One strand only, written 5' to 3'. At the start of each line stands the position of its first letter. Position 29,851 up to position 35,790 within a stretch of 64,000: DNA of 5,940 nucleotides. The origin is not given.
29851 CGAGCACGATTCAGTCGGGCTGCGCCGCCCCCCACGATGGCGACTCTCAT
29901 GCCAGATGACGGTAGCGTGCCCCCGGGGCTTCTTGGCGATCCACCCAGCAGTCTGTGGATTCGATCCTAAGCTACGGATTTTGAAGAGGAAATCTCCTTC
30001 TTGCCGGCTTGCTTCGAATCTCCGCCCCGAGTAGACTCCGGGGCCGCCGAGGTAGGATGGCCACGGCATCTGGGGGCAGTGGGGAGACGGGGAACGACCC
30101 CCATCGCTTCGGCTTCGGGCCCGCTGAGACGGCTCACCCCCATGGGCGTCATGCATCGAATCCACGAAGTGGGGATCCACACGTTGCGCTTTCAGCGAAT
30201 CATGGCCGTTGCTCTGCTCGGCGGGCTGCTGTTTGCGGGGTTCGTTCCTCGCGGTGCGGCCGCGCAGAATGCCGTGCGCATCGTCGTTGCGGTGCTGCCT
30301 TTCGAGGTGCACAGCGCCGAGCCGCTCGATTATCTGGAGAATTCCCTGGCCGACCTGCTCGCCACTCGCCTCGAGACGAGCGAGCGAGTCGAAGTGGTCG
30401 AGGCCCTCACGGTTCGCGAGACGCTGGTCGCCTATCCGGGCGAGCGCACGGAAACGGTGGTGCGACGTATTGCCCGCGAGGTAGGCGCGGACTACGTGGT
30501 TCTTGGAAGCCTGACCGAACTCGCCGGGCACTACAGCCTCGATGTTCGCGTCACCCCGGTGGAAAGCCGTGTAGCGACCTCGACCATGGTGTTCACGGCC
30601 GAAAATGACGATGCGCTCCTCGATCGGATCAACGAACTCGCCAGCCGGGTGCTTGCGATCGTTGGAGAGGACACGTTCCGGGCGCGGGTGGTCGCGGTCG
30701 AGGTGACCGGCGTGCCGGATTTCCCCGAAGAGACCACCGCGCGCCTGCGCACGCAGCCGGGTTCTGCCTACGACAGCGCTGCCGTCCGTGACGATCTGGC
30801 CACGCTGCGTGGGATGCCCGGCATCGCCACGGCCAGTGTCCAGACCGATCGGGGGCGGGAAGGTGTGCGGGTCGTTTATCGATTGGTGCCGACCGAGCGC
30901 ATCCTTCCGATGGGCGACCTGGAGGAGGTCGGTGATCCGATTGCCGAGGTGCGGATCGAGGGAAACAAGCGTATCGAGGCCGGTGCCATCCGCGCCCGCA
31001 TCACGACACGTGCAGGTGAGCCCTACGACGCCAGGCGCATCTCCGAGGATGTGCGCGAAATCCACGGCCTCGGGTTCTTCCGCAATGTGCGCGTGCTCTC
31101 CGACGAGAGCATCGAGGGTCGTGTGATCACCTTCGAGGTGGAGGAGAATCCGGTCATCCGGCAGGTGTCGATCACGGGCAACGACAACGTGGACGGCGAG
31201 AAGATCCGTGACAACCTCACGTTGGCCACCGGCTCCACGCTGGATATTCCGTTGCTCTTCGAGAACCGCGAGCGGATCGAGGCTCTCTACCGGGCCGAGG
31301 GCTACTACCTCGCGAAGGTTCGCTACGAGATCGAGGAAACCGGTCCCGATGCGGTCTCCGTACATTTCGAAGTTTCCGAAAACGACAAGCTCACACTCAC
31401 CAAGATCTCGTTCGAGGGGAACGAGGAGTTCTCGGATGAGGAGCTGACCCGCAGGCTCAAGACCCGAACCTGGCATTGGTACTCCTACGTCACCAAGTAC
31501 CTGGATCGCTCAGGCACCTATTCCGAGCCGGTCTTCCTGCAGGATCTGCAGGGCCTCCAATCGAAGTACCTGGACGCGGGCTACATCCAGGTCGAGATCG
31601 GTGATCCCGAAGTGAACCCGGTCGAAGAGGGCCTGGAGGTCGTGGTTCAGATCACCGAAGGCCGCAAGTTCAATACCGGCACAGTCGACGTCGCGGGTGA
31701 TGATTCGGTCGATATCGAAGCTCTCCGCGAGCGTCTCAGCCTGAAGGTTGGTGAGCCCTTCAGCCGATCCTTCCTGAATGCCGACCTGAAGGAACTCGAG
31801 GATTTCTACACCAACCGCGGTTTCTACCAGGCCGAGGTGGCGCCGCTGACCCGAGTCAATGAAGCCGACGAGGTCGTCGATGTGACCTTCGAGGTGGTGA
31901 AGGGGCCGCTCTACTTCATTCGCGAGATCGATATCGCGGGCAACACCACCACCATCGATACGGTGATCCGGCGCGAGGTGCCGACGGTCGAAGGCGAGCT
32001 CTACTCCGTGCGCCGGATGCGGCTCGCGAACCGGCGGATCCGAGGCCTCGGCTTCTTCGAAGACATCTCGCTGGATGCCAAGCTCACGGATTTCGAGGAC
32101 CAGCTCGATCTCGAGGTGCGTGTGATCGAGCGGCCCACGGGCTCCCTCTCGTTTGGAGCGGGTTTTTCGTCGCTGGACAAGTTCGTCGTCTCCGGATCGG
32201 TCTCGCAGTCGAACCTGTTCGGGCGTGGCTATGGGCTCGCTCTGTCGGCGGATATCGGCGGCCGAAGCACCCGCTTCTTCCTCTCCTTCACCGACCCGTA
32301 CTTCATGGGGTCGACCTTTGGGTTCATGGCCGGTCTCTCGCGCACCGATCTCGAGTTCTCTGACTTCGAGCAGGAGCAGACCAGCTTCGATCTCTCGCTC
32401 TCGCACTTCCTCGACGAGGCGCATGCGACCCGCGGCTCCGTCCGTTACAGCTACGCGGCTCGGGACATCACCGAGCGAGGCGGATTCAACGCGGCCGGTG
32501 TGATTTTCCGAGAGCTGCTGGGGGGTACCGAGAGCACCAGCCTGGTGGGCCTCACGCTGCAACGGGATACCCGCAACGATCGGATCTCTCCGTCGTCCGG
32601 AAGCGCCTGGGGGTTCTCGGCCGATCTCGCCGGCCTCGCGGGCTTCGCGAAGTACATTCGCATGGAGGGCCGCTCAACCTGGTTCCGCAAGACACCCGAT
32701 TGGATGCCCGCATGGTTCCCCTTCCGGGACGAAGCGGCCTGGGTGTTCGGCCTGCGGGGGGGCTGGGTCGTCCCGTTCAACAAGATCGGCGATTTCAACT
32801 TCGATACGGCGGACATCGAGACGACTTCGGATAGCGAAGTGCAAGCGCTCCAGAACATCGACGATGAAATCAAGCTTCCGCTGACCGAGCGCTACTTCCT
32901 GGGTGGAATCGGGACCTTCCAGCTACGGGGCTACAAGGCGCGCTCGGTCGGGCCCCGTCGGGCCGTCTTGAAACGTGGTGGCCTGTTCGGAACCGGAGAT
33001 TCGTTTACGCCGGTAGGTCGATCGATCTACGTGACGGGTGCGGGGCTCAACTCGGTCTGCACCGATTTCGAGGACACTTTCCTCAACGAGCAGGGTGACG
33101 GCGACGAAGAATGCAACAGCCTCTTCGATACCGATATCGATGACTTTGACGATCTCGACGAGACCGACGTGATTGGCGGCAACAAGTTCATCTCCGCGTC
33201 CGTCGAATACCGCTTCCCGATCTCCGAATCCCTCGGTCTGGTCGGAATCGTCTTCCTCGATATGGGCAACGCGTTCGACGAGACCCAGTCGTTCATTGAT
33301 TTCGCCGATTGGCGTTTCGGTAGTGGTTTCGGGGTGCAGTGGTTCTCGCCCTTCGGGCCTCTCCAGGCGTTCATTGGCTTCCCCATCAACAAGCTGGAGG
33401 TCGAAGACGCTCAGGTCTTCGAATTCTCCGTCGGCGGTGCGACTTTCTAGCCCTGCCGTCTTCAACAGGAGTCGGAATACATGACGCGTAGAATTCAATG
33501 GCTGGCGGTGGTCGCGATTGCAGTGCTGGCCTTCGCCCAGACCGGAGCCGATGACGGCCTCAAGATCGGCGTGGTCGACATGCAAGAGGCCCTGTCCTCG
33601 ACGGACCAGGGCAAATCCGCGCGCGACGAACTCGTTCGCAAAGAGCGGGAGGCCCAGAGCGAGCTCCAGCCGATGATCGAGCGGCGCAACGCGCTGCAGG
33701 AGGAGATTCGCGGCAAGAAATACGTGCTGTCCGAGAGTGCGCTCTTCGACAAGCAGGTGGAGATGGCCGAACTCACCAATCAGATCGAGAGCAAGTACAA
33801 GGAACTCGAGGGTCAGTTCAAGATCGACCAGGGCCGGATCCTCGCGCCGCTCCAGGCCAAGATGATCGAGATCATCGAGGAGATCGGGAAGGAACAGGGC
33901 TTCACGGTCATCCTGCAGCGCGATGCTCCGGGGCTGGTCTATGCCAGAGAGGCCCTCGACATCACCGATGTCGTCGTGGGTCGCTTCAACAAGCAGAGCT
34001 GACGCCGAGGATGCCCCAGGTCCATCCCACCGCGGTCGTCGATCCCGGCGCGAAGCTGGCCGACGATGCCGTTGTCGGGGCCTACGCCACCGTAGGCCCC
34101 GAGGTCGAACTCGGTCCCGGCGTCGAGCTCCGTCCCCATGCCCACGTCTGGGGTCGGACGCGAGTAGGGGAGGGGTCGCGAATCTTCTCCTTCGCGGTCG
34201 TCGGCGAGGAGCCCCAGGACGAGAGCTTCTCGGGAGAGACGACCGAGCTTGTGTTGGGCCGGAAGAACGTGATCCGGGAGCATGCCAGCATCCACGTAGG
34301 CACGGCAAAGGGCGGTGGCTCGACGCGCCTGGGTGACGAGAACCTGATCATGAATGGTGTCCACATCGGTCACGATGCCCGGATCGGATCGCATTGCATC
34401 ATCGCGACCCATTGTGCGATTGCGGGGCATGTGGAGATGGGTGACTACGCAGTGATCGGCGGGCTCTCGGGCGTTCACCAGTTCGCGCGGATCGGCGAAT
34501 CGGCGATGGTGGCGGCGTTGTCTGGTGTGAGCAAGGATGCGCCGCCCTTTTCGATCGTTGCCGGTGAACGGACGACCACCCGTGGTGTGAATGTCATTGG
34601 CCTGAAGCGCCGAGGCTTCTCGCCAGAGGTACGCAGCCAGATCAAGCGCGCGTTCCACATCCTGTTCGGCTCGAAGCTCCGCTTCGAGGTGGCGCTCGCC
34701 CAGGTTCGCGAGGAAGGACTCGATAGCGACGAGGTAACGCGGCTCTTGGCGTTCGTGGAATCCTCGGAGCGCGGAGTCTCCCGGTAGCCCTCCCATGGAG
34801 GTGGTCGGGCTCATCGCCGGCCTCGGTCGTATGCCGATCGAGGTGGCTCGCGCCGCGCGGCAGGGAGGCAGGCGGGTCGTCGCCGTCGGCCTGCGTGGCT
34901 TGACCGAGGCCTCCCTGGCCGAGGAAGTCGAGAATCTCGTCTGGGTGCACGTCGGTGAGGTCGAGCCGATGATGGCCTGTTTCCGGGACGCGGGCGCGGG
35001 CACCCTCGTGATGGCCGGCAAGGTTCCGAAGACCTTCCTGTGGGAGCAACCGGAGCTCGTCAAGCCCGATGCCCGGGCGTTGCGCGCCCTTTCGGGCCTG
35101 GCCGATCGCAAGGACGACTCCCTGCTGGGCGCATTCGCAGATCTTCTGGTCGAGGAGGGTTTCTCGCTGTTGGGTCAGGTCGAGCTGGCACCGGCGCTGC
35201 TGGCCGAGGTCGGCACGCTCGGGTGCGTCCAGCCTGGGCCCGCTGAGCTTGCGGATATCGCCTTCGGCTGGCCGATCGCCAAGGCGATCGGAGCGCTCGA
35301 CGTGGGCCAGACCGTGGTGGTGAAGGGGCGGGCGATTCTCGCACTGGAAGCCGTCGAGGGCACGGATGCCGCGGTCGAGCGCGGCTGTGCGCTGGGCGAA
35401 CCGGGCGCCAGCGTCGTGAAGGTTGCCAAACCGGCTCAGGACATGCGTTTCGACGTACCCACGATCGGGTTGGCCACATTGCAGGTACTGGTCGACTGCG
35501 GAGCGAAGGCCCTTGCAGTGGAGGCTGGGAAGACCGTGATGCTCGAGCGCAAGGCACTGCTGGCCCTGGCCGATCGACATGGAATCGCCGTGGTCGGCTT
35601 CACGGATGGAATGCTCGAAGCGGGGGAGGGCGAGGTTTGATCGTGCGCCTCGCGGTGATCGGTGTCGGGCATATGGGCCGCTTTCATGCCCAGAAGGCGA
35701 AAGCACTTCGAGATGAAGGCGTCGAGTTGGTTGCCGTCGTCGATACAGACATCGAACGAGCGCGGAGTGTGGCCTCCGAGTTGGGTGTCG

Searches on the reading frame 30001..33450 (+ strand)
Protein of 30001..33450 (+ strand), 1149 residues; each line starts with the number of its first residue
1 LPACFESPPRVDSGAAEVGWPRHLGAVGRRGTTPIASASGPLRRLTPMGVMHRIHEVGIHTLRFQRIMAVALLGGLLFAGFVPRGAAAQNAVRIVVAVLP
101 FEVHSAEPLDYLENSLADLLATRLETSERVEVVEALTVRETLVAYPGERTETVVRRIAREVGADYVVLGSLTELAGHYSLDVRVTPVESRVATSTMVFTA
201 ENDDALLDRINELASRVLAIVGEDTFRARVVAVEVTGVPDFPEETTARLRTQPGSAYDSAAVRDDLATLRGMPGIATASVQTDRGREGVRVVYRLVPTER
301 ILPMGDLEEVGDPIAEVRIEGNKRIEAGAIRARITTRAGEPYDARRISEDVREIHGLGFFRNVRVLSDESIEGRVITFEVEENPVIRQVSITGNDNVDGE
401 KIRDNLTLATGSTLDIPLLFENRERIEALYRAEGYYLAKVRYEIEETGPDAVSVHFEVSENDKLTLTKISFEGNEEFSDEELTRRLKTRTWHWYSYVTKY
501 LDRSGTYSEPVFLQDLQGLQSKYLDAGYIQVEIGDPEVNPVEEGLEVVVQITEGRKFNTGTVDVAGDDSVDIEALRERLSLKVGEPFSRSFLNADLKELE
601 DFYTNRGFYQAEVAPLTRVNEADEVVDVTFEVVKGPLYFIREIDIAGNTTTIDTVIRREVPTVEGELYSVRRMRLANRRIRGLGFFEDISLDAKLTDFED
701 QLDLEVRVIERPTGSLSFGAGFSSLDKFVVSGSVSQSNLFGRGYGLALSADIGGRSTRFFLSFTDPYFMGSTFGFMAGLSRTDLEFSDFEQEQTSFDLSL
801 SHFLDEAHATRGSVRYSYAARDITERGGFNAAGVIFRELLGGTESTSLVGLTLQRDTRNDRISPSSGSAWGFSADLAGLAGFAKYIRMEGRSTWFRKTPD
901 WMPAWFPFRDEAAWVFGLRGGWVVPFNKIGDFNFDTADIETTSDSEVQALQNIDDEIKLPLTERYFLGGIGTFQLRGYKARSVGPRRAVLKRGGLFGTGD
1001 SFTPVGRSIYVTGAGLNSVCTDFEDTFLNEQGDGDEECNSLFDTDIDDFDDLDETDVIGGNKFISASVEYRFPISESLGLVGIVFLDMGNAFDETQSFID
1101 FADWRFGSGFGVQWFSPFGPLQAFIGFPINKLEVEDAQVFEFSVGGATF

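Call 47: search_protein_families(library=pfam, proteins=[window:30001-33450:+], max_evalue=0.001)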
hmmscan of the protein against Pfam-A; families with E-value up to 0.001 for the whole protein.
window:30001-33450:+ (1149 aa): 4 families
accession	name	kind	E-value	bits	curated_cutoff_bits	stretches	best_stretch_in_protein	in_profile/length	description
PF07244.20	POTRA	-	3.2e-55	185.2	21.3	5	562-635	6-79/79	Surface antigen variable number repeat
PF01103.29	Omp85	-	1.9e-42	146.4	24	1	738-1146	1-323/325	Omp85 superfamily domain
PF08479.16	POTRA_2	-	2.8e-10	40.3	24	0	386-441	3-58/76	POTRA domain, ShlB-type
PF08478.15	POTRA_1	-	1e-05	26.2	23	0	386-414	3-31/69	POTRA domain, FtsQ-type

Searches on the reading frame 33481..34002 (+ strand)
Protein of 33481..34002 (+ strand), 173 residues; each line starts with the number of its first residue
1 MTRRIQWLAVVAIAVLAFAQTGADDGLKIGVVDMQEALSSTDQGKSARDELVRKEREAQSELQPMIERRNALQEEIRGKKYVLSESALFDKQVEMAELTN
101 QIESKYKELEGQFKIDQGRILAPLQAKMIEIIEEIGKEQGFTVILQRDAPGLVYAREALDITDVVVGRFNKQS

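Call 93: search_protein_families(library=pfam, proteins=[window:33481-34002:+], max_evalue=0.0001)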
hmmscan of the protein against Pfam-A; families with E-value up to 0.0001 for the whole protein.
window:33481-34002:+ (173 aa): 1 family
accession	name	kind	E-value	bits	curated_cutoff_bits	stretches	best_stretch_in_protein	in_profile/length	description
PF03938.19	OmpH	-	1e-23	84.6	32.4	1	28-166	1-138/141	Outer membrane protein (OmpH-like)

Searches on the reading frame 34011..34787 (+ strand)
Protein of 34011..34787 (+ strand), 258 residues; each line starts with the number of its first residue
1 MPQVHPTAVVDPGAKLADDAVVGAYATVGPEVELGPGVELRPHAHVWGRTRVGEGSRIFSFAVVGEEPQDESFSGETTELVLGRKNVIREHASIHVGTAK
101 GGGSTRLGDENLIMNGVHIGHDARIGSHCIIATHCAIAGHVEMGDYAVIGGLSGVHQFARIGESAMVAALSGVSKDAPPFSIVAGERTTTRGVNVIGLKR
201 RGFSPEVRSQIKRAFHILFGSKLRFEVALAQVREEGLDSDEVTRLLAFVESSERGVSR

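Call 93: search_protein_families(library=pfam, proteins=[window:34011-34787:+], max_evalue=0.0001)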
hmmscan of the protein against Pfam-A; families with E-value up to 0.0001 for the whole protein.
window:34011-34787:+ (258 aa): 3 families
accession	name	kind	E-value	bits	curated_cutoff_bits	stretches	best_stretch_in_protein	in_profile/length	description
PF13720.11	Acetyltransf_11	-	1.3e-24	86.9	24.5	1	176-256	1-81/82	Udp N-acetylglucosamine O-acyltransferase; Domain 2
PF00132.30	Hexapep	-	8e-24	82.7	27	1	105-139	2-36/36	Bacterial transferase hexapeptide (six repeats)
PF25084.1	LbH_EIF2B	-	3.9e-06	27.3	54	0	104-149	44-93/105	EIF2B subunit epsilon LbH domain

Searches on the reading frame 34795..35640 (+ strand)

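Call 47: search_protein_families(library=pfam, proteins=[window:34795-35640:+], max_evalue=0.001)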
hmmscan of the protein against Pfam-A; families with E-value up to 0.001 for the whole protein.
window:34795-35640:+ (281 aa): 2 families
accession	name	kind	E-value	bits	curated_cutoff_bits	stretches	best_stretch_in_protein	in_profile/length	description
PF06230.17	LpxI_C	-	1.7e-45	154.6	25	1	140-267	3-131/131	LpxI C-terminal domain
PF17930.7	LpxI_N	-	7.6e-32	110.4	25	1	4-135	2-129/129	LpxI N-terminal domain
